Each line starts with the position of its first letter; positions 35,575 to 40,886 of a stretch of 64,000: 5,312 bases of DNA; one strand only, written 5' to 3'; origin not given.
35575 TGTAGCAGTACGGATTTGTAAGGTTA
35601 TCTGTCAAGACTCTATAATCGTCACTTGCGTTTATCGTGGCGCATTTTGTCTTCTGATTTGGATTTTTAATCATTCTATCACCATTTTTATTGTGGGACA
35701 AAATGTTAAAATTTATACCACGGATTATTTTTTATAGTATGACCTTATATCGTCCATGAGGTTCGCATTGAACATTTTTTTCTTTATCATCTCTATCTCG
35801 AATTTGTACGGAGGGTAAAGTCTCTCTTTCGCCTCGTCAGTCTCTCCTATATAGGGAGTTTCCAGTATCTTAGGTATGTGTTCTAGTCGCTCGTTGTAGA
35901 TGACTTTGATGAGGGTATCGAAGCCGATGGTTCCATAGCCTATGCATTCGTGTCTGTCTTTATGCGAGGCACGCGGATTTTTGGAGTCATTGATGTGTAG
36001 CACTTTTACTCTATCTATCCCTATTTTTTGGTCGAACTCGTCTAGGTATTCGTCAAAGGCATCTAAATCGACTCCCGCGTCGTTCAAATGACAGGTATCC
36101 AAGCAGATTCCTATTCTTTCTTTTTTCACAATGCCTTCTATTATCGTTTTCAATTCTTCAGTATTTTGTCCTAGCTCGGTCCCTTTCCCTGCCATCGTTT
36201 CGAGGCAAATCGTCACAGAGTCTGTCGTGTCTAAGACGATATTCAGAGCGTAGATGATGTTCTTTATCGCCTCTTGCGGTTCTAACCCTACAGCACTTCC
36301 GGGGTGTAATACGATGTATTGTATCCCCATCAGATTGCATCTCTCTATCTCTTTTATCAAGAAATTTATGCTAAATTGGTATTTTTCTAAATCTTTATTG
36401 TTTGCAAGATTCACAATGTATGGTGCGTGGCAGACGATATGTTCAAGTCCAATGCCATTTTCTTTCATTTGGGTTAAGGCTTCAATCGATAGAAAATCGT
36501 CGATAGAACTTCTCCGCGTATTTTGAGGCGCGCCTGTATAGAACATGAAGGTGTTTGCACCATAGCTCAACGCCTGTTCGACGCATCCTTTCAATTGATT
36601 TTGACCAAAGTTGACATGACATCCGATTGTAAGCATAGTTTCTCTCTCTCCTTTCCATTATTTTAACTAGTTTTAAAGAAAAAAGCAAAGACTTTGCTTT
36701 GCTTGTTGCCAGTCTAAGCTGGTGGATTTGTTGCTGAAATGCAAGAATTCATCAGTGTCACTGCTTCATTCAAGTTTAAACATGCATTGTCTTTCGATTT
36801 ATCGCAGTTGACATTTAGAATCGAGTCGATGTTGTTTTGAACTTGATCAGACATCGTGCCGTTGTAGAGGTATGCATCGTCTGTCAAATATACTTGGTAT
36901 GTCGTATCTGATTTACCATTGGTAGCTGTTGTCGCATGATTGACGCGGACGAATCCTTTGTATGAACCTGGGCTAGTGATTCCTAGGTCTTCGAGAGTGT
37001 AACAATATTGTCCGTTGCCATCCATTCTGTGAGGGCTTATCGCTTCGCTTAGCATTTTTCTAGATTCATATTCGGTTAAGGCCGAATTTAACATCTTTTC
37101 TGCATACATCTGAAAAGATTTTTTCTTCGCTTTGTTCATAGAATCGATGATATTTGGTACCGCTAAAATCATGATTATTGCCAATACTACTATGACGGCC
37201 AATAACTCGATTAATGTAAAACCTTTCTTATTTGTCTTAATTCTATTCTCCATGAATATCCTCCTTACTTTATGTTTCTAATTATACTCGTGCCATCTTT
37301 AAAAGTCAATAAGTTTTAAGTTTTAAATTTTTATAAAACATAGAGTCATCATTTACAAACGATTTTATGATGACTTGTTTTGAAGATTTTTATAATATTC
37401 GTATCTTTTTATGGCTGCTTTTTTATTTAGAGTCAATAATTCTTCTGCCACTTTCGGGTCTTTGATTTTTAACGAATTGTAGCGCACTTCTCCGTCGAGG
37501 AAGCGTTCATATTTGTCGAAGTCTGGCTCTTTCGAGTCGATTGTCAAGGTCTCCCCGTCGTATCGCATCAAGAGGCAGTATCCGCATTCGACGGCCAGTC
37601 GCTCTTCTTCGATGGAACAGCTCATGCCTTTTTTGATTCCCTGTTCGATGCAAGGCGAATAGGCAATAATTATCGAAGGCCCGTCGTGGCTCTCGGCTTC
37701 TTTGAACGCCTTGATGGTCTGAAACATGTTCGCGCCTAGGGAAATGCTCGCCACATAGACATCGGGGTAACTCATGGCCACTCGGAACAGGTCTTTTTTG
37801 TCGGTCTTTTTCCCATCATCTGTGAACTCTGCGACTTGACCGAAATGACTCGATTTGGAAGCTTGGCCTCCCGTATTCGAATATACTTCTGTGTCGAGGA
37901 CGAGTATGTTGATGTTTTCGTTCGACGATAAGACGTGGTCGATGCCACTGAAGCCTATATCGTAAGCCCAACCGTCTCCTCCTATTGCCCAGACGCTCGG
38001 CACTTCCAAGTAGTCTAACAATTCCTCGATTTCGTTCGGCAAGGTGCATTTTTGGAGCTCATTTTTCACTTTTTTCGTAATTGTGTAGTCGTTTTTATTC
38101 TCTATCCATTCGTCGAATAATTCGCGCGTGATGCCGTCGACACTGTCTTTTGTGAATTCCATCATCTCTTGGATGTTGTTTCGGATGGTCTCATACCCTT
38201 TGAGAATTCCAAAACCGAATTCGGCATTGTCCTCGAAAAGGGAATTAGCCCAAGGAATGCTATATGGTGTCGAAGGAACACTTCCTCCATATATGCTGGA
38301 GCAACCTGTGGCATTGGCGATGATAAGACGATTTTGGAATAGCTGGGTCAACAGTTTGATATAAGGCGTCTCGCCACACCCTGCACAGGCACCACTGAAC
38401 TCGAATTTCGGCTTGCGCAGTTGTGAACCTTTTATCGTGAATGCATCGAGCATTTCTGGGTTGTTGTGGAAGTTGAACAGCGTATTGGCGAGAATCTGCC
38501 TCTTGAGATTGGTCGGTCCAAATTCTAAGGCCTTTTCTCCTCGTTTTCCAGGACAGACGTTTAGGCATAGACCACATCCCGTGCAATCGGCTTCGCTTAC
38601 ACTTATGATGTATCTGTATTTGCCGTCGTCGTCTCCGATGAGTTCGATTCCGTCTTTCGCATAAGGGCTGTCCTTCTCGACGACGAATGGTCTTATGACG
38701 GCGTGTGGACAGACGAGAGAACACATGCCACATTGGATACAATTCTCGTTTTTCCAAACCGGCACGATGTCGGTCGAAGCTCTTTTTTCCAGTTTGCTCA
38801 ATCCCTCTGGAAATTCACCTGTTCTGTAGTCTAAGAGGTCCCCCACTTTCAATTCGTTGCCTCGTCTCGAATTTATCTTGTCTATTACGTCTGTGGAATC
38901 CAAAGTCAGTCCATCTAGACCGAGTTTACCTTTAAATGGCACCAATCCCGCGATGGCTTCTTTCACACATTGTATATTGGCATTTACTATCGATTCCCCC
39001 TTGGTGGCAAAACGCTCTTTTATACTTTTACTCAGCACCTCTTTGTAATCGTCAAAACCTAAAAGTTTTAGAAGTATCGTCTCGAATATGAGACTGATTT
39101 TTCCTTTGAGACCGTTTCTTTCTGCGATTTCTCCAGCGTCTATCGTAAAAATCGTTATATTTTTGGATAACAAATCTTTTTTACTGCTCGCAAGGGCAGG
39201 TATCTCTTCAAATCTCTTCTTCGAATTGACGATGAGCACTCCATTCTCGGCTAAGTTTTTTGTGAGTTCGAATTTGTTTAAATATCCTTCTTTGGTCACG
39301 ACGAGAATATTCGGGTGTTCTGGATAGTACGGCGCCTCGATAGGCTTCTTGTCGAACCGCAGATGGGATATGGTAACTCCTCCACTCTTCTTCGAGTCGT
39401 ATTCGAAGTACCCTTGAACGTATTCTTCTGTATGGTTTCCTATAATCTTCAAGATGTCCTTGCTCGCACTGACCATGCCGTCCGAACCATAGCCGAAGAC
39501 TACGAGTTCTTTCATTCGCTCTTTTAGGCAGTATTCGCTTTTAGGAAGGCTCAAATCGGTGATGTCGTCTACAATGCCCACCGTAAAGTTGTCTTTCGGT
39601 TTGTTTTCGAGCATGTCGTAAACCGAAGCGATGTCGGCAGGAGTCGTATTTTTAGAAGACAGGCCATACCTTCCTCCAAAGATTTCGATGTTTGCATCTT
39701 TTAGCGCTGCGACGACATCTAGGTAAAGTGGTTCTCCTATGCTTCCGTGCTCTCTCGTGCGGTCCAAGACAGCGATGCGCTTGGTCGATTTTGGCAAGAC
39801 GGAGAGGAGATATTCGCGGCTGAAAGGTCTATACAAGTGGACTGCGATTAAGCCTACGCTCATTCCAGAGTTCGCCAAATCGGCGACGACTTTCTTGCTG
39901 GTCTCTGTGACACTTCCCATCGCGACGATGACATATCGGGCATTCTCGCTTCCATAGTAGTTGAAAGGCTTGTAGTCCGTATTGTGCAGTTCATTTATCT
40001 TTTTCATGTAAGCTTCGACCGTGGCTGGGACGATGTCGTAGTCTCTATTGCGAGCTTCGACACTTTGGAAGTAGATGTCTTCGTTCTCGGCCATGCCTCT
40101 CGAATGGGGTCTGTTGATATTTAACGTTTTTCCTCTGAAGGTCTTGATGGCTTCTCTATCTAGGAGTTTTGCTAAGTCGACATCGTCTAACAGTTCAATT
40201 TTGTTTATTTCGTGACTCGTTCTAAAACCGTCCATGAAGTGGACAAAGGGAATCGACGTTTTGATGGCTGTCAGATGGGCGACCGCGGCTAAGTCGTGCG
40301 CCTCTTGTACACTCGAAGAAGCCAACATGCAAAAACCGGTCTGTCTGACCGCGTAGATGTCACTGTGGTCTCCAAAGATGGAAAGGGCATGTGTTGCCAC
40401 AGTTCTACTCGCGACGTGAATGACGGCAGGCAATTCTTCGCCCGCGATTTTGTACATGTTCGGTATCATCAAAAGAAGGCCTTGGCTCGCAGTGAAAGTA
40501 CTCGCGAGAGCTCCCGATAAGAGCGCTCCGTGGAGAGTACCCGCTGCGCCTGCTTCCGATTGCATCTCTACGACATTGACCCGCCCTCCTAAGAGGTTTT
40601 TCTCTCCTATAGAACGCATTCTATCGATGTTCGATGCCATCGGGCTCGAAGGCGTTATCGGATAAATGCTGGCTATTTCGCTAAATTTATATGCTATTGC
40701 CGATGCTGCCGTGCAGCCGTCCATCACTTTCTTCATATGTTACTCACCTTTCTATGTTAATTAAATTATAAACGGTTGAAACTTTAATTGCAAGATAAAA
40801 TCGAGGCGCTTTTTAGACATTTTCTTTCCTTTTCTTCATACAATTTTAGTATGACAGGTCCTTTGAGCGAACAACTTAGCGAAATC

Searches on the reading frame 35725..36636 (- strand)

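Call 23: search_protein_families(library=pfam, proteins=[window:35725-36636:-], max_evalue=0.0001)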
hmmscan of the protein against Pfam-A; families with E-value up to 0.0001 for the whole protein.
window:35725-36636:- (303 aa): 1 family
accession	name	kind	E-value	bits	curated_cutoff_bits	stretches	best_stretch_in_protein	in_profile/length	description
PF01261.30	AP_endonuc_2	-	4e-52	177.8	31.1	1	20-264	2-233/249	Xylose isomerase-like TIM barrel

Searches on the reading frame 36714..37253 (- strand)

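Call 23: search_protein_families(library=pfam, proteins=[window:36714-37253:-], max_evalue=0.0001)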
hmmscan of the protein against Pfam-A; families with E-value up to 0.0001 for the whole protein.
window:36714-37253:- (179 aa): 1 family
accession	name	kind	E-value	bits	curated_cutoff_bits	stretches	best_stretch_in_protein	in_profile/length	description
PF07963.17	N_methyl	-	6.2e-08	32.3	21.2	1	7-31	2-26/27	Prokaryotic N-terminal methylation motif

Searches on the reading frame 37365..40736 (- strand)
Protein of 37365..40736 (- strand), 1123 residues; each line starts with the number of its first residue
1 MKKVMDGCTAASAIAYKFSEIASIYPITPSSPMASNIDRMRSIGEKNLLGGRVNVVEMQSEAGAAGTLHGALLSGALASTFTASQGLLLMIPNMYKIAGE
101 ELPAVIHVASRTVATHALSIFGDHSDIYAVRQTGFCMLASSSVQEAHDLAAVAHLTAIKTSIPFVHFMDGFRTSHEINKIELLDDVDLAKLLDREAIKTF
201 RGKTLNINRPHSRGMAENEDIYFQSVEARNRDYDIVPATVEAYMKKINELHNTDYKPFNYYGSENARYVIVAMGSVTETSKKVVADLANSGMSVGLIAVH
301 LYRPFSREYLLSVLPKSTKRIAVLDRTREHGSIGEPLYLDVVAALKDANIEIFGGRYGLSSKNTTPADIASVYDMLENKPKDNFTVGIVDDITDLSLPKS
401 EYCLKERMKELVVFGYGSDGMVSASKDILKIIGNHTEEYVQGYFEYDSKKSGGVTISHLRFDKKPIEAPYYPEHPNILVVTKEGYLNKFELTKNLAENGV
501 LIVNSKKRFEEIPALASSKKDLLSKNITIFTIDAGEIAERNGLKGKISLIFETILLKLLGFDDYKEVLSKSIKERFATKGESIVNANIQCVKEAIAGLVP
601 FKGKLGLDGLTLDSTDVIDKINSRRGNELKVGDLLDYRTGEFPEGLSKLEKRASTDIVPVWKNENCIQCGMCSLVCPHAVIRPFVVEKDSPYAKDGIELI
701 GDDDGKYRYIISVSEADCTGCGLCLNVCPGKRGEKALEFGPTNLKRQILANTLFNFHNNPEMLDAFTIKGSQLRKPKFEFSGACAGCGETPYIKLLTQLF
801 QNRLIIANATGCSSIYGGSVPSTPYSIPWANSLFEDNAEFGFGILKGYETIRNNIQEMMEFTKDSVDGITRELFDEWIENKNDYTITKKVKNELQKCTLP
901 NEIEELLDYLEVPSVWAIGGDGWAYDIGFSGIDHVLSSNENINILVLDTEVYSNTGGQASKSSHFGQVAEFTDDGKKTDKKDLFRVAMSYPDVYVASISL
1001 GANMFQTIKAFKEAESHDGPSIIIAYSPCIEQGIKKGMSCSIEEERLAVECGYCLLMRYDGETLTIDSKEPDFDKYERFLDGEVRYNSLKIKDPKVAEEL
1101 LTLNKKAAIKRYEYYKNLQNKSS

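Call 23: search_protein_families(library=pfam, proteins=[window:37365-40736:-], max_evalue=0.0001)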
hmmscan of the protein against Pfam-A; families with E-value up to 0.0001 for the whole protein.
window:37365-40736:- (1123 aa): 14 families
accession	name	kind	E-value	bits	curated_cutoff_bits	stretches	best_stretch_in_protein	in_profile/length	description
PF01855.24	POR_N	-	2e-76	257.2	27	1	15-245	3-231/231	Pyruvate flavodoxin/ferredoxin oxidoreductase, thiamine diP-bdg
PF01558.24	POR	-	1.2e-27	97.7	27.4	1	417-595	1-172/173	Pyruvate ferredoxin/flavodoxin oxidoreductase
PF17147.9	PFOR_II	-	2.9e-14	53.7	27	1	266-368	1-101/102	Pyruvate:ferredoxin oxidoreductase core domain II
PF02775.26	TPP_enzyme_C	-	1.2e-09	38.5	21.9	1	914-1024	48-150/151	Thiamine pyrophosphate enzyme, C-terminal TPP binding domain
PF12838.12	Fer4_7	-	5.5e-09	36.8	27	1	665-729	1-49/52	4Fe-4S dicluster domain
PF13187.11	Fer4_9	-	1.5e-08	35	27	1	665-730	1-49/52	4Fe-4S dicluster domain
PF12837.12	Fer4_6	-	2.1e-08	34.2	25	1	658-681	1-24/24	4Fe-4S binding domain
PF13484.11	Fer4_16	-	3.5e-08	34.5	30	1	665-729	1-64/66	4Fe-4S double cluster binding domain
PF13183.11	Fer4_8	-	9.8e-07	29.7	27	1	664-729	3-65/68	4Fe-4S dicluster domain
PF14697.11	Fer4_21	-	1.7e-06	28.5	35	1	662-729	4-52/59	4Fe-4S dicluster domain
PF00037.32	Fer4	-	2.3e-06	27.6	21.1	1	660-682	2-24/24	4Fe-4S binding domain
PF13237.11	Fer4_10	-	5.9e-06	26.6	25.5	1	663-729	6-53/53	4Fe-4S dicluster domain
PF12797.12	Fer4_2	-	9.2e-06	25.7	24.5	0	659-677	3-21/22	4Fe-4S binding domain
PF02780.25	Transketolase_C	-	2.1e-05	24.9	25.9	1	264-335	8-78/124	Transketolase, C-terminal domain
